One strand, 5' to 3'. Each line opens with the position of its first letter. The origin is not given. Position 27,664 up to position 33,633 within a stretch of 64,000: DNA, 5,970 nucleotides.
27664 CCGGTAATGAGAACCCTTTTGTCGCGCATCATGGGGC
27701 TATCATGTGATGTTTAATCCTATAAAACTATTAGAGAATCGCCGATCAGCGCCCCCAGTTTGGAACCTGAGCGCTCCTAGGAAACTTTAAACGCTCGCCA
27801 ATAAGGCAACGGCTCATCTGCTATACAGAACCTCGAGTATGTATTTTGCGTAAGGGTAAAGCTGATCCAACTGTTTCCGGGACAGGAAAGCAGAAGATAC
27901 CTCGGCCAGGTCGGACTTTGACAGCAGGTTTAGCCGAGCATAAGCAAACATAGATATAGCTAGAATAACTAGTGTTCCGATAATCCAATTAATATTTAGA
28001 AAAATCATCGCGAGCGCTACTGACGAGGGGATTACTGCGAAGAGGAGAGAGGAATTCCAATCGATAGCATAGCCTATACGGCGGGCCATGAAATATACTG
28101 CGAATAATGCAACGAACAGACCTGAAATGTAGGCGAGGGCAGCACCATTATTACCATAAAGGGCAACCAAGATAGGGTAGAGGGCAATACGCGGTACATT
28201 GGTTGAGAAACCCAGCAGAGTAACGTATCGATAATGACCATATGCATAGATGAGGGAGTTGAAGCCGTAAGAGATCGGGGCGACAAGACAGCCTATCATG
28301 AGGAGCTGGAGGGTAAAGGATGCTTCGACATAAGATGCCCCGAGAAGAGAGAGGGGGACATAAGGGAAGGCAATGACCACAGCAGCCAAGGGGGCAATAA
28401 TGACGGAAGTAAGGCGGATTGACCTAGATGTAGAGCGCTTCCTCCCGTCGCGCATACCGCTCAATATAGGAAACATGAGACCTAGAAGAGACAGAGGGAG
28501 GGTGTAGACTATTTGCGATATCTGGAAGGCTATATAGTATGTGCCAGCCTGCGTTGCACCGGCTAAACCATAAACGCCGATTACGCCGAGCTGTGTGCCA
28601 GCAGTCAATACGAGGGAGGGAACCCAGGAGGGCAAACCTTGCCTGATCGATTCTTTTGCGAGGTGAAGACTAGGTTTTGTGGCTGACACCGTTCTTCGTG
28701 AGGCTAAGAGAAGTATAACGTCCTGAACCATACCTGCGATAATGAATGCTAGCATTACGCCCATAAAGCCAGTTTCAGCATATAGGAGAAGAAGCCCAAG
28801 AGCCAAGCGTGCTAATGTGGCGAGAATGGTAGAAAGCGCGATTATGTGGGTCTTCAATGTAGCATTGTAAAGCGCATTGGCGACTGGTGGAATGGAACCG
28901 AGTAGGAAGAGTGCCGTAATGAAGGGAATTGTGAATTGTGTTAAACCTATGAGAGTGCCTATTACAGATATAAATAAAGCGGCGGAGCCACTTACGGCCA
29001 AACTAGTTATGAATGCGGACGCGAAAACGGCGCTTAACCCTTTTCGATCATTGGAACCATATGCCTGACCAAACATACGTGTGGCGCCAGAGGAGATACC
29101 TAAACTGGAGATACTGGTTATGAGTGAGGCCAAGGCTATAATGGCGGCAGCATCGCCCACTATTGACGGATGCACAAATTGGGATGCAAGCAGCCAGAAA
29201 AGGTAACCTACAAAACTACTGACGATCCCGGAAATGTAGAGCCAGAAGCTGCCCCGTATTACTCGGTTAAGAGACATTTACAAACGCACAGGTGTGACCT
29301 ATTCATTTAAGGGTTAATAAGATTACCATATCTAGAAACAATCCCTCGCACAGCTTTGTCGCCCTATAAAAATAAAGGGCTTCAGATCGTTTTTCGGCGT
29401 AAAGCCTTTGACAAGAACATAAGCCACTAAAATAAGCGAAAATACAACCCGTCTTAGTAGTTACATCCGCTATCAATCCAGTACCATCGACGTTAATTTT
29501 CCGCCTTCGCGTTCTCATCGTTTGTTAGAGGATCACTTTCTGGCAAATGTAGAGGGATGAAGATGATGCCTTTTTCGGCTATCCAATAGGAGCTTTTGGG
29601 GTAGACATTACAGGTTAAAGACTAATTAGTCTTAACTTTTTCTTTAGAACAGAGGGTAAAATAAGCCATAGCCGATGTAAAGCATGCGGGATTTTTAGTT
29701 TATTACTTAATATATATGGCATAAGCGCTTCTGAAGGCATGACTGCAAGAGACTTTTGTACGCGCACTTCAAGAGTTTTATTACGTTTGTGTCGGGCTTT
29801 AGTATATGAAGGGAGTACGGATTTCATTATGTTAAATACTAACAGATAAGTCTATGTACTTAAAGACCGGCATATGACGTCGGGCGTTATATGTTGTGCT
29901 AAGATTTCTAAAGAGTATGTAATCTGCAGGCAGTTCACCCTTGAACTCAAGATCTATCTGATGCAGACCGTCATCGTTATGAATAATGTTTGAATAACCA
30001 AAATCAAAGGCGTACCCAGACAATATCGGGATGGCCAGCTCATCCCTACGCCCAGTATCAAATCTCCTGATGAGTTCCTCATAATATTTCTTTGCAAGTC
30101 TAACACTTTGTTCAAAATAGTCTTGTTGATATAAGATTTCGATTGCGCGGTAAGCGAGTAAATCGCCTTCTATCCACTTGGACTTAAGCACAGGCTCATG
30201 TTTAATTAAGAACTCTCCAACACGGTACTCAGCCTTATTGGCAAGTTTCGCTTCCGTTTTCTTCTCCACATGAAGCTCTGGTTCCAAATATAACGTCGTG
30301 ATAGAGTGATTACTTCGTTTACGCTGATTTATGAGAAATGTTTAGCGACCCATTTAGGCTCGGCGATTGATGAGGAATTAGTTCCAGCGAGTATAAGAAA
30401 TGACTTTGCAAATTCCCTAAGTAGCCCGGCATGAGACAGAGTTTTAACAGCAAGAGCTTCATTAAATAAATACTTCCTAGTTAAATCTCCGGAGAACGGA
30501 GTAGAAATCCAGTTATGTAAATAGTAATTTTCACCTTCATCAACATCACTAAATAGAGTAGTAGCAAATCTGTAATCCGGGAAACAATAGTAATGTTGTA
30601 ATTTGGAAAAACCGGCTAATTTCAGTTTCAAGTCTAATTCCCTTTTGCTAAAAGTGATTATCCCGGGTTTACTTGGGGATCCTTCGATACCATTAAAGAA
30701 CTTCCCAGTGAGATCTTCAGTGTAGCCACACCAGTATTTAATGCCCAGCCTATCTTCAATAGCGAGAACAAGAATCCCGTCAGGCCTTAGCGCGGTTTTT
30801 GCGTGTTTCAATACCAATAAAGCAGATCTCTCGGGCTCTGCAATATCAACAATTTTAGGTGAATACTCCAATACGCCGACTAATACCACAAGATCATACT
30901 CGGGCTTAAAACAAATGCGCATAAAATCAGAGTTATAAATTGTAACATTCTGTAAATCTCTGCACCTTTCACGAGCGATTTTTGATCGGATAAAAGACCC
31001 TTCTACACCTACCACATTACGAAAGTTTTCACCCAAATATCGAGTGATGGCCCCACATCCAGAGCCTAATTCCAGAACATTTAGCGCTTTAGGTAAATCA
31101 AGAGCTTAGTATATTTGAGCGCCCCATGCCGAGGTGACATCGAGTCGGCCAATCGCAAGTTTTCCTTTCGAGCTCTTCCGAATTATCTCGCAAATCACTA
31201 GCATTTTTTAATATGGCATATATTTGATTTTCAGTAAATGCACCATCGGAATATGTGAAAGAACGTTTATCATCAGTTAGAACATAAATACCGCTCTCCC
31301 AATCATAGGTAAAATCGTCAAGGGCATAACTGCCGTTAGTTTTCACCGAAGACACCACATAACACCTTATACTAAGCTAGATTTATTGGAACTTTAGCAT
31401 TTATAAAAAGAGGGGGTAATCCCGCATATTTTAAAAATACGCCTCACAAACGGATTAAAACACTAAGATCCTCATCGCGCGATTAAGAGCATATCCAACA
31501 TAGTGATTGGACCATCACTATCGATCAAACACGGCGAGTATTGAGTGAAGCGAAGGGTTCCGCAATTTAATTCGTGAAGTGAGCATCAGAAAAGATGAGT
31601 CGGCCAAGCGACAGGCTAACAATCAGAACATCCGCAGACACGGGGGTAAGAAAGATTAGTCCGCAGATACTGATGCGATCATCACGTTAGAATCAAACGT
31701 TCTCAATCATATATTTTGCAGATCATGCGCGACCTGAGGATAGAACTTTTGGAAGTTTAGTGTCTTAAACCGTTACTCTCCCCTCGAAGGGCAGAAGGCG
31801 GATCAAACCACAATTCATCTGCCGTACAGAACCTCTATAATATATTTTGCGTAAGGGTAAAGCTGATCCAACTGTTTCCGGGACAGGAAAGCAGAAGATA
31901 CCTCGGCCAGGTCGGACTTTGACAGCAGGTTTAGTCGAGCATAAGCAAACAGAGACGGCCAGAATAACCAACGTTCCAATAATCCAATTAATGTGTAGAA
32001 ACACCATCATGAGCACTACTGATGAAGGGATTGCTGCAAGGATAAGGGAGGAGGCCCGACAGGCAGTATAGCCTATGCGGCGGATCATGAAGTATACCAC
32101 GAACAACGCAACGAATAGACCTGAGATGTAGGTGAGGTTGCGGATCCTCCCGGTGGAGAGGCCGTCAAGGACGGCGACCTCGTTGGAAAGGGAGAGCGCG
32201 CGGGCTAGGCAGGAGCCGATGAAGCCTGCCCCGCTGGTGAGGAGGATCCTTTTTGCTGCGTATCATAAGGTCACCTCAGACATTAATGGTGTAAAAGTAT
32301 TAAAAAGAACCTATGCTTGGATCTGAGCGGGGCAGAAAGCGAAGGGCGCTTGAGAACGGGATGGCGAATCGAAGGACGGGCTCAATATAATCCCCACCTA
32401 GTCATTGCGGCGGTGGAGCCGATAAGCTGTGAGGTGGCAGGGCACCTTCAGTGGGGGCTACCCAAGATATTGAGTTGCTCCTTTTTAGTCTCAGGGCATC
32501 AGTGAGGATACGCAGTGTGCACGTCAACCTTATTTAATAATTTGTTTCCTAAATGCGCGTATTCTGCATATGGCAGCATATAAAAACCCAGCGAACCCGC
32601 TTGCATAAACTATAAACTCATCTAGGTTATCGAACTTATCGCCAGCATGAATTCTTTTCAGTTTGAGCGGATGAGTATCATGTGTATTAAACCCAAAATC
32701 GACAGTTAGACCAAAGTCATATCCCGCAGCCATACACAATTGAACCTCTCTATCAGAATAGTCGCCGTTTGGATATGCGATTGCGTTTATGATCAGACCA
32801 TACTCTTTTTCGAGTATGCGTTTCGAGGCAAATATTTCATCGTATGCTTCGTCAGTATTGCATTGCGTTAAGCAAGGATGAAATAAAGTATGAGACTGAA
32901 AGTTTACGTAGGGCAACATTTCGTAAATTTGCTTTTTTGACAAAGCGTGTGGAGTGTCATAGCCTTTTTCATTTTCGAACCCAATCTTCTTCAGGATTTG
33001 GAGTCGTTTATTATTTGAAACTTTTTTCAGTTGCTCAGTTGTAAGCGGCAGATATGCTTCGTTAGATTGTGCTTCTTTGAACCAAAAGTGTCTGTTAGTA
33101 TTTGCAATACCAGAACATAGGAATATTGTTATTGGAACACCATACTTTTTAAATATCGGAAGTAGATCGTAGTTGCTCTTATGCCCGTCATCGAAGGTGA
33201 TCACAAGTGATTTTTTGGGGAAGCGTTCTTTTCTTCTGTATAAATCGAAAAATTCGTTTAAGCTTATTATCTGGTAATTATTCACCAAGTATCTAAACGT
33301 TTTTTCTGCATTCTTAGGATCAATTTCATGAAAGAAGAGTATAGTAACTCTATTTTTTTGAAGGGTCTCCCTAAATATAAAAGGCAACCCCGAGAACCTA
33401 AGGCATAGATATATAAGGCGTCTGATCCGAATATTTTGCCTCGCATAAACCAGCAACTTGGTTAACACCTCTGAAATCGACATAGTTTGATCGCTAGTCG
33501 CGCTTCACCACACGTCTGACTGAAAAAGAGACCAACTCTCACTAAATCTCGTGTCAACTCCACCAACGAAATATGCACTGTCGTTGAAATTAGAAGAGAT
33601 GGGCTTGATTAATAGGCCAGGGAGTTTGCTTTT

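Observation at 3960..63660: Dispersed family of GC-rich hexanucleotide microsatellites in both coding N-termini and intergenic spacers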

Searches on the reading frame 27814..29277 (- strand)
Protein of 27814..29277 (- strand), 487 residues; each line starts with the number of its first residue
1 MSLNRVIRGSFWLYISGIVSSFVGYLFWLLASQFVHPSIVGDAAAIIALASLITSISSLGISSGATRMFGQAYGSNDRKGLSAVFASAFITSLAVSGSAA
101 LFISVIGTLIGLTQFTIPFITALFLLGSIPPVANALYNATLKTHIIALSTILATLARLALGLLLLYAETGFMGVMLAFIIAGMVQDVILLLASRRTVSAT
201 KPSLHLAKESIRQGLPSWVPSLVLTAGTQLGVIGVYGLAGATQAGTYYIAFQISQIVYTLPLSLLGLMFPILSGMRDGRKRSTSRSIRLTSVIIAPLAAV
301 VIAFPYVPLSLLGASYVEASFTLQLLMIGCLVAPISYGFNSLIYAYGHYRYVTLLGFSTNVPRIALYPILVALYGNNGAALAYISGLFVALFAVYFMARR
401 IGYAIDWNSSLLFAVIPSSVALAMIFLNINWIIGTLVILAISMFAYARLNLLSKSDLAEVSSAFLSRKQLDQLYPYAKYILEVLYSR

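Call 64: search_protein_families(library=pfam, proteins=[window:27814-29277:-], max_evalue=0.00001)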
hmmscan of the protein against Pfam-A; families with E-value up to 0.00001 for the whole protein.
window:27814-29277:- (487 aa): 1 family
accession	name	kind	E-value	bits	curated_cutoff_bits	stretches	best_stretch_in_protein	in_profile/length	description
PF01943.22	Polysacc_synt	-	4.4e-10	39.9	28.2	1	7-273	2-271/274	Polysaccharide biosynthesis protein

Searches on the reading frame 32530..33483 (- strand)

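Call 64: search_protein_families(library=pfam, proteins=[window:32530-33483:-], max_evalue=0.00001)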
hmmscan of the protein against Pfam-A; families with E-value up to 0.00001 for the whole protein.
window:32530-33483:- (317 aa): 1 family
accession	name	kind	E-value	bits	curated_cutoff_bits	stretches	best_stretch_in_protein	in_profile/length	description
PF01522.26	Polysacc_deac_1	-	2.1e-17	63.7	23.1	1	86-257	2-123/124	Polysaccharide deacetylase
